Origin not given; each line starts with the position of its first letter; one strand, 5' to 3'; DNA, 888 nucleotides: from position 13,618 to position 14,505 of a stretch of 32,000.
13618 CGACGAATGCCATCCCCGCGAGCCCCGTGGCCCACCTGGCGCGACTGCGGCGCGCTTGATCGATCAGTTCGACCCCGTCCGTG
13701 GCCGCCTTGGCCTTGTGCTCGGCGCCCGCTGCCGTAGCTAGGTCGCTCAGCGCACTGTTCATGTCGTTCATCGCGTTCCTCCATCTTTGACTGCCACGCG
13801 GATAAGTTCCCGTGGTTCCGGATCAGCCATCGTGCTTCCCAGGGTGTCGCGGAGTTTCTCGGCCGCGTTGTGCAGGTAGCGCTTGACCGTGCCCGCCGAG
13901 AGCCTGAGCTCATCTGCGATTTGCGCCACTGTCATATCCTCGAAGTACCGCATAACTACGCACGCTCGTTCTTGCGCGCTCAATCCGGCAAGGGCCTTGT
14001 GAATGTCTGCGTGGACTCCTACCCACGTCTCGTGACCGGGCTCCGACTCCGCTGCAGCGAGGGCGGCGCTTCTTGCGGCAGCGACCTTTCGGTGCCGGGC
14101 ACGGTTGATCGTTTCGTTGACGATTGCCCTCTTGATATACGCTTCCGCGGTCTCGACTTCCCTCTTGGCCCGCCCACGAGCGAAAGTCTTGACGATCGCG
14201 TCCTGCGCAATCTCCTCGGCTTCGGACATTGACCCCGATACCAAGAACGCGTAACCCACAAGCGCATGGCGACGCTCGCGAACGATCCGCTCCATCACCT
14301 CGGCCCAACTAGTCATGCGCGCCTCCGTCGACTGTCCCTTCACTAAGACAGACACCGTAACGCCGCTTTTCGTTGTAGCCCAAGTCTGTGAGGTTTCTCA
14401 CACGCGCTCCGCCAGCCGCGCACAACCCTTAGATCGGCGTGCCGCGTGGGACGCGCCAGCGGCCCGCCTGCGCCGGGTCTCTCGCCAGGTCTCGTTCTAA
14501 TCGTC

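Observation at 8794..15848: Four consecutive ECF sigma / membrane-partner modules threaded through the gltX - tRNA-Gln - tRNA-Glu - IclR-leuCD locus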

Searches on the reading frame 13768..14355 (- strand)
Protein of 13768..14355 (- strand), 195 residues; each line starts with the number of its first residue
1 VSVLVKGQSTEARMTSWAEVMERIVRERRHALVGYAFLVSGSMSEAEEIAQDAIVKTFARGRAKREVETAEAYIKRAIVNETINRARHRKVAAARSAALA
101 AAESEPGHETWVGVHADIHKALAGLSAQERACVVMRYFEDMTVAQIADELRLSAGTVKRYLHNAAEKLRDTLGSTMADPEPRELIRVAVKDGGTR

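Call 8: search_protein_families(library=pfam, proteins=[window:13768-14355:-], max_evalue=0.1)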
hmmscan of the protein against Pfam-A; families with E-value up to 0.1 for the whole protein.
window:13768-14355:- (195 aa): 19 families
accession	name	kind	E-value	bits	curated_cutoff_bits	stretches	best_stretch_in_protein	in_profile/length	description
PF08281.18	Sigma70_r4_2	-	1.2e-15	57.3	25.7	1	117-168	3-54/54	Sigma-70, region 4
PF04545.22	Sigma70_r4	-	2.6e-15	56.1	24.1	1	121-169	1-49/50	Sigma-70, region 4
PF00196.25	GerE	-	6.5e-07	29.3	23.5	1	125-169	3-46/57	Bacterial regulatory proteins, luxR family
PF04542.20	Sigma70_r2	-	2.3e-06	27.8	24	1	25-90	2-69/71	Sigma-70 region 2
PF13384.12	HTH_23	-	7.3e-06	26.1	24.6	1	126-163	3-40/50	Homeodomain-like domain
PF07638.17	Sigma70_ECF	-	0.00029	21.2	21.1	1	119-172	130-183/185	ECF sigma factor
PF14493.12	HTH_40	-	0.00054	20.6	27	1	138-191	10-63/89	Helix-turn-helix domain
PF13518.12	HTH_28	-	0.0007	20.1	25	1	129-162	1-34/52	Helix-turn-helix domain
PF13542.12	HTH_Tnp_ISL3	-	0.0017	18.2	27.4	1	139-163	25-49/51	Helix-turn-helix domain of transposase family ISL3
PF06530.18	Phage_antitermQ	-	0.0044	17.4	26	0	122-169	60-107/118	Phage antitermination protein Q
PF02796.21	HTH_7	-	0.0052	17.3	23.8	1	133-162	14-43/45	Helix-turn-helix domain of resolvase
PF07374.17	DUF1492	-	0.0075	16.9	21.5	1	127-168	58-99/100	Protein of unknown function (DUF1492)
PF13412.12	HTH_24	-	0.01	15.8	21.9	1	140-161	17-38/48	Winged helix-turn-helix DNA-binding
PF09339.16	HTH_IclR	-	0.011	15.9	22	1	139-162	17-40/52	IclR helix-turn-helix domain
PF01022.26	HTH_5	-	0.02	15.2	22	1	140-161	15-36/47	Bacterial regulatory protein, arsR family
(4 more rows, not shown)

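Call 9: search_protein_families(library=ncbifam, proteins=[window:13768-14355:-], max_evalue=0.1)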
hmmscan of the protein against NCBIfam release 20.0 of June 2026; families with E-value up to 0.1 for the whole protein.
window:13768-14355:- (195 aa): 112 families (the best 25 are shown)
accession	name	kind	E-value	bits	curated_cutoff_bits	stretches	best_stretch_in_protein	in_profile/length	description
TIGR02983.1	SigE-fam_strep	subfamily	3.8e-31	108.1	141.55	1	20-174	7-160/162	SigE family RNA polymerase sigma factor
TIGR02985.1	Sig70_bacteroi1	subfamily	1e-20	74.6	126.4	1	22-172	4-162/162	RNA polymerase sigma-70 factor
TIGR02954.1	Sig70_famx3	hypoth_equivalog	7.4e-18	64.9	188.5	1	19-172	16-167/170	RNA polymerase sigma-70 factor, TIGR02954 family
TIGR02937.1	sigma70-ECF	superfamily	3.2e-17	62.6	42.9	1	26-171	8-164/165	sigma-70 family RNA polymerase sigma factor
NF053879.1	RNAPolSigSigVBac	equivalog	3.6e-17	62.5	190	1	21-173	6-156/160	RNA polymerase sigma factor SigV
NF058625.1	sigma_PG0214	equivalog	9.3e-17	61.2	130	1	23-174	8-163/170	GFO_1088 family ECF-type sigma factor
NF007227.0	PRK09645.1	subfamily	5.6e-15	55.7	202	1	12-173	6-171/177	sigma-70 family RNA polymerase sigma factor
NF007229.0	PRK09647.1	equivalog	1.3e-13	50.8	265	1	9-178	38-208/220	RNA polymerase sigma factor SigE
NF007223.0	PRK09641.1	equivalog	8e-13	48.6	209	1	24-173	23-185/187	RNA polymerase sigma factor SigW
NF004113.0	PRK05602.1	equivalog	1.4e-12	47.7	208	1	20-175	46-204/211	RNA polymerase sigma factor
TIGR02948.1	SigW_bacill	equivalog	2e-11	44.3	243.1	1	35-173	34-185/187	RNA polymerase sigma factor SigW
NF007225.0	PRK09643.1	equivalog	2e-11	44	190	1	22-179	30-189/204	RNA polymerase sigma factor SigM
NF009172.0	PRK12519.1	subfamily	4e-11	42.8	222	1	29-174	37-191/194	RNA polymerase sigma factor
NF009179.0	PRK12527.1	equivalog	5.6e-11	42.7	162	1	39-169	15-150/159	RNA polymerase sigma factor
NF009166.1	PRK12513.1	equivalog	3.2e-10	40.1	206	1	21-176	24-190/193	RNA polymerase sigma factor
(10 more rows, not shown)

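Call 14: find_encoding_contigs(protein=window:13768-14355:-, flank=10000, max_places=6)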
Protein window:13768-14355:- (195 aa): no gene with exactly this product is on record in the collection.

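Call 24: find_homologous_proteins(query=window:13768-14355:-, max_evalue=1e-10)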
Query window:13768-14355:- (195 aa): 145 proteins with E <= 1e-10 among 3059 candidates; the best 120 are listed.
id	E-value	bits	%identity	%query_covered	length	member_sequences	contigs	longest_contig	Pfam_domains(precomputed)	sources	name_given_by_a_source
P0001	1.9e-108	378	100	93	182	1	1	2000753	PF13384.13,PF00196.26,PF04545.23,PF04542.21,PF08281.19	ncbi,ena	-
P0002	1.8e-68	248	70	89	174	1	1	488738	PF07638.18,PF00196.26,PF04545.23,PF04542.21,PF08281.19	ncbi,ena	-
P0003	9.7e-67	242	66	92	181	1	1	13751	PF04545.23,PF04542.21,PF08281.19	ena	-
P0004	8.4e-65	236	62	92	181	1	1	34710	PF04545.23,PF04542.21,PF08281.19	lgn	-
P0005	1.9e-63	231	63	93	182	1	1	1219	PF04545.23,PF04542.21,PF08281.19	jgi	jgi:RNA polymerase sigma factor (sigma-70 family)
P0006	6.7e-63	230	63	93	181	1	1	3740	PF00196.26,PF04545.23,PF04542.21,PF08281.19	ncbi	-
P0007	1.4e-62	229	62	93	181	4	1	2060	PF00196.26,PF04545.23,PF04542.21,PF08281.19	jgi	-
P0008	5.7e-62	227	60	92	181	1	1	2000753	PF00196.26,PF04545.23,PF04542.21,PF08281.19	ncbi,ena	-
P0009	1.5e-61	225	61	92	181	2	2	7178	PF04545.23,PF04542.21,PF08281.19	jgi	jgi:RNA polymerase sigma factor (sigma-70 family)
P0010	3.8e-60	221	60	92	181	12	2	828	PF04545.23,PF04542.21,PF08281.19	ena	-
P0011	1.3e-56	209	56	93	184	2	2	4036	PF07638.18,PF00196.26,PF04545.23,PF04542.21,PF08281.19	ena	-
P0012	2.0e-55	205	61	90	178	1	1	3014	PF04545.23,PF04542.21,PF08281.19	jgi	-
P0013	2.6e-53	198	60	93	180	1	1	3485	PF04545.23,PF04542.21,PF08281.19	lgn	-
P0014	2.6e-53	198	57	92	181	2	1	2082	PF00196.26,PF04545.23,PF04542.21,PF08281.19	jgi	-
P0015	2.0e-52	196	59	85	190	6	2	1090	PF00196.26,PF04545.23,PF04542.21,PF08281.19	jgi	jgi:RNA polymerase sigma factor (sigma-70 family)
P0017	5.9e-51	191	61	82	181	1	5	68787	PF00196.26,PF04545.23,PF04542.21,PF08281.19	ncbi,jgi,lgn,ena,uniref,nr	ncbi:MAG: sigma-70 family RNA polymerase sigma factor [Demequina sp.]|uniref:RNA polymerase sigma fa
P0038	1.5e-46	176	61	78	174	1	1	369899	PF00196.26,PF04545.23,PF04542.21,PF08281.19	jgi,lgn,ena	-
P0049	4.9e-37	146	47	86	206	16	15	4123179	PF04545.23,PF04542.21,PF08281.19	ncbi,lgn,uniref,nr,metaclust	ncbi:RNA polymerase, sigma-24 subunit, ECF subfamily [Cellulomonas flavigena DSM 20109]|uniref:RNA p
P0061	1.7e-33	134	45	82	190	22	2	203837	PF13384.13,PF04545.23,PF04542.21,PF08281.19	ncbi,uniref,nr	ncbi:sigma-70 family RNA polymerase sigma factor [Actinotalea fermentans]|uniref:RNA polymerase sigm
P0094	4.7e-26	110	42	82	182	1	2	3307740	PF04545.23,PF04542.21,PF08281.19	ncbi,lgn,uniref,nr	ncbi:sigma-70 family RNA polymerase sigma factor [Isoptericola variabilis]|uniref:RNA polymerase, si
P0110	6.8e-25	106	36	81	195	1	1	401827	PF04545.23,PF04542.21,PF08281.19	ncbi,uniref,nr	ncbi:SigE family RNA polymerase sigma factor [Promicromonospora panici]|uniref:SigE family RNA polym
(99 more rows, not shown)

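Call 25: find_encoding_contigs(protein=P0001, flank=10000, max_places=3)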
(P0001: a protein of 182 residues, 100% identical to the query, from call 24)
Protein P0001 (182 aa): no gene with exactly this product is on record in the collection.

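Call 26: find_encoding_contigs(protein=P0049, flank=6000, max_places=3)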
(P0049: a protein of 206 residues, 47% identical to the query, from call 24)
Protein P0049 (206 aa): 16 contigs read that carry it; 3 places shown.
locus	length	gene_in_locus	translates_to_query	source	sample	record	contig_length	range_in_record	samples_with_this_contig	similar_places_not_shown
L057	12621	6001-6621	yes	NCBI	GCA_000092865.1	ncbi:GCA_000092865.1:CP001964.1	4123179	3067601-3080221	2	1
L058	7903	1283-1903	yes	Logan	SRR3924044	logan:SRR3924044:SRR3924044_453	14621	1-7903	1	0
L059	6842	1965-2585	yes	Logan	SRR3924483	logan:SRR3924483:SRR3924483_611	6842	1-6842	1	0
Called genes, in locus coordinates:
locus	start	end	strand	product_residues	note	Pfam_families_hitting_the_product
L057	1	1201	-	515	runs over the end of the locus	PF23186:DUF7059, PF05175:MTS, PF06325:PrmA (weak), PF08241:Methyltransf_11 (weak), PF13649:Methyltransf_25, PF13847:Methyltransf_31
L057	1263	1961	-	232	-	PF03372:Exo_endo_phos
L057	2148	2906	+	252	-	-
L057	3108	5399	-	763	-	PF03030:H_PPase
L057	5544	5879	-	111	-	PF01740:STAS, PF13466:STAS_2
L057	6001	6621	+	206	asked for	PF04542:Sigma70_r2, PF08281:Sigma70_r4_2, PF04545:Sigma70_r4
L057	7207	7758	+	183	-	-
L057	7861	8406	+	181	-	PF04542:Sigma70_r2 (weak), PF08281:Sigma70_r4_2, PF04545:Sigma70_r4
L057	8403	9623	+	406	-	-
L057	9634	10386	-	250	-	PF13353:Fer4_12 (weak), PF04055:Radical_SAM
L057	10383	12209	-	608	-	PF13597:NRDD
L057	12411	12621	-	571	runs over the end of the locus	PF02682:CT_C_D, PF02626:CT_A_B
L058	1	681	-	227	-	?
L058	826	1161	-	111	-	PF01740:STAS, PF13466:STAS_2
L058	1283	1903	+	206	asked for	PF04542:Sigma70_r2, PF08281:Sigma70_r4_2, PF04545:Sigma70_r4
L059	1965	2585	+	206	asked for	PF04542:Sigma70_r2, PF08281:Sigma70_r4_2, PF04545:Sigma70_r4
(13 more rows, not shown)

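Call 39: find_encoding_contigs(protein=P0017, flank=8000, max_places=2)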
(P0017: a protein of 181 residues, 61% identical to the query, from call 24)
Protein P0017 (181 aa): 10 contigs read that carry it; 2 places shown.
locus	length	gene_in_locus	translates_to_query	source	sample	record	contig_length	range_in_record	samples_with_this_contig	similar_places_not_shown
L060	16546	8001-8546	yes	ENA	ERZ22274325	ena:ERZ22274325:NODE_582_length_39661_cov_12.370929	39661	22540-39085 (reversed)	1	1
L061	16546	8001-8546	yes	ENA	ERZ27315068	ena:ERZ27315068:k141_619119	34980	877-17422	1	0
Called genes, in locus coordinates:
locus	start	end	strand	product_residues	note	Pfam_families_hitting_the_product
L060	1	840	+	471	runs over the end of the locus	?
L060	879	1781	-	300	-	-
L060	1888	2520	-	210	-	PF21172:CueP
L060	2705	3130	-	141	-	-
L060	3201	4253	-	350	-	PF07786:HGSNAT_cat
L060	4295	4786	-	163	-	PF08020:DUF1706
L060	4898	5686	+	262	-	PF10370:Rv2993c-like_N, PF01557:FAA_hydrolase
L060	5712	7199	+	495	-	PF00749:tRNA-synt_1c, PF19269:Anticodon_2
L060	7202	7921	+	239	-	PF00702:Hydrolase, PF13419:HAD_2, PF13242:Hydrolase_like (faint)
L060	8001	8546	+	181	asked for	PF04542:Sigma70_r2, PF08281:Sigma70_r4_2, PF04545:Sigma70_r4, PF00196:GerE (weak)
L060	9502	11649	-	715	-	PF13191:AAA_16, PF23569:NBD_SMAX1, PF00004:AAA, PF17871:AAA_lid_9, PF00004:AAA, PF07724:AAA_2, PF07728:AAA_5, PF10431:ClpB_D2-small, +11 more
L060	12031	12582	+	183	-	PF04542:Sigma70_r2, PF08281:Sigma70_r4_2, PF04545:Sigma70_r4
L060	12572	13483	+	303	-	-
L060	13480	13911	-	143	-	PF04134:DCC1-like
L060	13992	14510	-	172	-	-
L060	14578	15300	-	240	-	PF25213:HVO_A0261_N (weak), PF09339:HTH_IclR, PF01614:IclR_C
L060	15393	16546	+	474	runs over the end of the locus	PF00330:Aconitase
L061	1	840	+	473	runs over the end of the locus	PF00390:malic, PF03949:Malic_M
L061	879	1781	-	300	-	-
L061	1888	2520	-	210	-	PF21172:CueP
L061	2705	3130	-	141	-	-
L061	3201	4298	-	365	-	PF07786:HGSNAT_cat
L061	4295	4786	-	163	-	PF08020:DUF1706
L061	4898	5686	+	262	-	PF10370:Rv2993c-like_N, PF01557:FAA_hydrolase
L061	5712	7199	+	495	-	PF00749:tRNA-synt_1c, PF19269:Anticodon_2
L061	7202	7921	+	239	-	PF00702:Hydrolase, PF13419:HAD_2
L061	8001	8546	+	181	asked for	PF04542:Sigma70_r2, PF08281:Sigma70_r4_2, PF04545:Sigma70_r4, PF00196:GerE (weak)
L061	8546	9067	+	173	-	-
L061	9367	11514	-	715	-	PF13191:AAA_16, PF23569:NBD_SMAX1, PF00004:AAA, PF17871:AAA_lid_9, PF00004:AAA, PF07724:AAA_2, PF07728:AAA_5, PF10431:ClpB_D2-small, +11 more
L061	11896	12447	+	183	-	PF04542:Sigma70_r2, PF08281:Sigma70_r4_2, PF04545:Sigma70_r4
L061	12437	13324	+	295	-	-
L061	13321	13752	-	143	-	PF04134:DCC1-like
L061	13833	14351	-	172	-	-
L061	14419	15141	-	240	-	PF25213:HVO_A0261_N (weak), PF09339:HTH_IclR, PF01614:IclR_C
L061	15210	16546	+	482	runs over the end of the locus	PF00330:Aconitase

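Call 40: find_encoding_contigs(protein=P0038, flank=8000, max_places=2)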
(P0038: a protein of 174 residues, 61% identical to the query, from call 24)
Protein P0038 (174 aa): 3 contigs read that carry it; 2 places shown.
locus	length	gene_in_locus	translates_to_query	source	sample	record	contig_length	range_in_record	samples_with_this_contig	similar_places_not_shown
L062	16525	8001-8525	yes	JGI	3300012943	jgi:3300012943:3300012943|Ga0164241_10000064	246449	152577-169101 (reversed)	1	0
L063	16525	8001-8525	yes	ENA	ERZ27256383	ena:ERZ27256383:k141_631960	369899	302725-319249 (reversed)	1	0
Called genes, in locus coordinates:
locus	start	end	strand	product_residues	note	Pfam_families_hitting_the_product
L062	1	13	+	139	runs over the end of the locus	PF12120:Arr-ms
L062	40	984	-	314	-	-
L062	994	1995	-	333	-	PF07786:HGSNAT_cat (weak), PF04235:DUF418 (weak)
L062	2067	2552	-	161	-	PF08020:DUF1706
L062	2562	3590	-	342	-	PF07786:HGSNAT_cat (weak)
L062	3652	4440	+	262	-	PF10370:Rv2993c-like_N, PF01557:FAA_hydrolase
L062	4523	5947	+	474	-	PF00749:tRNA-synt_1c, PF19269:Anticodon_2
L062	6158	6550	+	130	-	-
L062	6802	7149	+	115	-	-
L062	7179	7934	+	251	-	-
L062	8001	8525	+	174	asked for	PF04542:Sigma70_r2, PF08281:Sigma70_r4_2, PF00196:GerE (faint), PF04545:Sigma70_r4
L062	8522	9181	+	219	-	-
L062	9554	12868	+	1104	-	PF13895:Ig_2 (faint), PF16709:SCAB-Ig (faint), PF23197:IG_AIR9 (faint)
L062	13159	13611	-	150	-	PF04134:DCC1-like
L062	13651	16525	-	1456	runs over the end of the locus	PF02018:CBM_4_9, PF02927:CelD_N, PF00759:Glyco_hydro_9, PF23197:IG_AIR9 (faint)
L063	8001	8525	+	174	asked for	PF04542:Sigma70_r2, PF08281:Sigma70_r4_2, PF00196:GerE (faint), PF04545:Sigma70_r4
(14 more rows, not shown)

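Call 41: find_encoding_contigs(protein=P0004, flank=10000, max_places=2)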
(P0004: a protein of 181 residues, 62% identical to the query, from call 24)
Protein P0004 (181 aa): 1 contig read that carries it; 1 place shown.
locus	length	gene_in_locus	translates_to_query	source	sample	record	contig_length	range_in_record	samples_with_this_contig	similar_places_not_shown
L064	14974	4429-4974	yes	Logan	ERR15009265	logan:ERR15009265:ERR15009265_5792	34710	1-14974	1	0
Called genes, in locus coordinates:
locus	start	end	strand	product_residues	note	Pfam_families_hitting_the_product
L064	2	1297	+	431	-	?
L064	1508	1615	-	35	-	-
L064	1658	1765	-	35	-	-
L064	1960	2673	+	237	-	PF00702:Hydrolase, PF13419:HAD_2, PF13242:Hydrolase_like (weak)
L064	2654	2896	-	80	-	PF13192:Thioredoxin_3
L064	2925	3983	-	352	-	PF03773:ArsP_1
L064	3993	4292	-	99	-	PF12840:HTH_20, PF01022:HTH_5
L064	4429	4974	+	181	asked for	PF04542:Sigma70_r2 (weak), PF08281:Sigma70_r4_2, PF04545:Sigma70_r4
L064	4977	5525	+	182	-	-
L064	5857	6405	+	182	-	-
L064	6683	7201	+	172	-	-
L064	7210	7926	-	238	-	PF25213:HVO_A0261_N (weak), PF09339:HTH_IclR, PF01614:IclR_C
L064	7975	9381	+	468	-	PF00330:Aconitase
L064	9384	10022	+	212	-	PF00694:Aconitase_C, PF27512:LeuD, PF27434:LeuD_C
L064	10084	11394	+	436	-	PF00275:EPSP_synthase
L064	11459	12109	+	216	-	PF01553:Acyltransferase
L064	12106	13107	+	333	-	PF01210:NAD_Gly3P_dh_N, PF02558:ApbA, PF03446:NAD_binding_2 (faint), PF03807:F420_oxidored, PF07479:NAD_Gly3P_dh_C, PF20618:GPD_NAD_C_bact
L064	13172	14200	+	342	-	PF01820:Dala_Dala_lig_N, PF02222:ATP-grasp, PF07478:Dala_Dala_lig_C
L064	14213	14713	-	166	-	PF12028:DUF3515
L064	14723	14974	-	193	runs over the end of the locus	-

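Call 42: find_encoding_contigs(protein=P0003, flank=10000, max_places=2)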
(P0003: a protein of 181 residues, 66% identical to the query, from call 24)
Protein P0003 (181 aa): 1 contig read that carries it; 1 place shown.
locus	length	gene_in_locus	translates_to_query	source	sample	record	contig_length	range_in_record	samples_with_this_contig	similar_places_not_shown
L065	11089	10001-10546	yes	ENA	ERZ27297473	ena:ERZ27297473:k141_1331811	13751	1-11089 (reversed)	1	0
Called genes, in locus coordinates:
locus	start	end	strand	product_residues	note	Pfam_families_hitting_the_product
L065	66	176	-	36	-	-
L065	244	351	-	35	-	-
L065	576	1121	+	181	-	PF01863:YgjP-like, PF10263:SprT-like (weak)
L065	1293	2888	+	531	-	PF00682:HMGL-like, PF22617:HCS_D2, PF08502:LeuA_dimer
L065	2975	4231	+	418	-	-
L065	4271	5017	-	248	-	PF01988:VIT1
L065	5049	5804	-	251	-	PF01168:Ala_racemase_N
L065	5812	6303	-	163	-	PF04073:tRNA_edit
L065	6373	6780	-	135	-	PF08020:DUF1706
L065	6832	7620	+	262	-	PF10370:Rv2993c-like_N, PF01557:FAA_hydrolase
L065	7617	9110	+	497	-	PF00749:tRNA-synt_1c, PF19269:Anticodon_2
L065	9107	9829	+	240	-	PF00702:Hydrolase, PF13419:HAD_2, PF13242:Hydrolase_like (weak)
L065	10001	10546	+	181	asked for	PF04542:Sigma70_r2, PF08281:Sigma70_r4_2, PF04545:Sigma70_r4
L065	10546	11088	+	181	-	?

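Call 43: search_solved_structures(query=P0001, max_evalue=0.001, show_alignments=1)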
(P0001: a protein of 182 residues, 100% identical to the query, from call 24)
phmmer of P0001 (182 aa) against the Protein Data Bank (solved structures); distinct sequences matched with E-value up to 0.001: 14.
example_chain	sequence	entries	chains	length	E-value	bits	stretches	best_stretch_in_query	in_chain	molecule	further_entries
6dv9_F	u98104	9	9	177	1e-10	45.2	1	5-159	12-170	ECF RNA polymerase sigma factor SigL | RNA polymerase sigma factor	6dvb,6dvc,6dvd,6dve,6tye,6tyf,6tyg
9m9d_F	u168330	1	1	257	8.7e-09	38.9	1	9-161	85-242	ECF RNA polymerase sigma factor SigE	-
9m9e_F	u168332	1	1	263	9.2e-09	38.8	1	9-161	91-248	ECF RNA polymerase sigma factor SigE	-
9m98_F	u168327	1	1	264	9.4e-09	38.8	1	9-161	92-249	ECF RNA polymerase sigma factor SigE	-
5wuq_A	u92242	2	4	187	2.9e-07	34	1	22-159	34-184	ECF RNA polymerase sigma factor SigW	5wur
3hug_A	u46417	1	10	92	1.2e-06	32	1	105-160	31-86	RNA polymerase sigma factor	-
6jcy_F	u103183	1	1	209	3.5e-06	30.4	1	18-163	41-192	ECF RNA polymerase sigma factor SigH,ECF RNA polymerase sigma factor SigE,ECF RNA polymera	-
5zx2_F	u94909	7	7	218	0.00012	25.5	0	18-163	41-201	ECF RNA polymerase sigma factor SigH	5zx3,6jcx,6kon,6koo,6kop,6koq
7qh5_A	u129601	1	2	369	0.00012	25.4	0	4-110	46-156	RNA polymerase sigma factor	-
8jzt_A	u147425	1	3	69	0.0002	24.7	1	108-159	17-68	RNA polymerase sigma factor SigF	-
2q1z_A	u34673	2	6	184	0.00022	24.6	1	24-157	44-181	RpoE, ECF SigE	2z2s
8z6g_B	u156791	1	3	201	0.00069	23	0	10-159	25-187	RNA polymerase sigma factor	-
6jhe_A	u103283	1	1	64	0.0007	23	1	107-159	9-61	ECF RNA polymerase sigma factor SigW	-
6in7_B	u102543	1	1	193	0.00072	22.9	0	10-157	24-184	RNA polymerase sigma-H factor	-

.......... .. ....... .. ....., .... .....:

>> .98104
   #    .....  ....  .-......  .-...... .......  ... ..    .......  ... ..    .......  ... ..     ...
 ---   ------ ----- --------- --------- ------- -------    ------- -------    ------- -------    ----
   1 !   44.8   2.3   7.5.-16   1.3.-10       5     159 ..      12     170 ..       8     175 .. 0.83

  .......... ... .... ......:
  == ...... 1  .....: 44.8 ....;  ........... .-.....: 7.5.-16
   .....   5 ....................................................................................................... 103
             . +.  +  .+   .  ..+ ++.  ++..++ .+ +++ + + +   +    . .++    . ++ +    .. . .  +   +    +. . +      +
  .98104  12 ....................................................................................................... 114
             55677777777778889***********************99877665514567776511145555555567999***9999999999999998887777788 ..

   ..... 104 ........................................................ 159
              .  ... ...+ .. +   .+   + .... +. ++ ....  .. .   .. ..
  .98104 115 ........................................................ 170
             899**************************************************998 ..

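Call 77: search_protein_families(library=pfam, proteins=[L057:8403-9623:+], max_evalue=5)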
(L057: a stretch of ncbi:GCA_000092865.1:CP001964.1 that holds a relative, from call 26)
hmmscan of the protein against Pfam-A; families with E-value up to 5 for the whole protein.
L057:8403-9623:+ (406 aa): 0 families
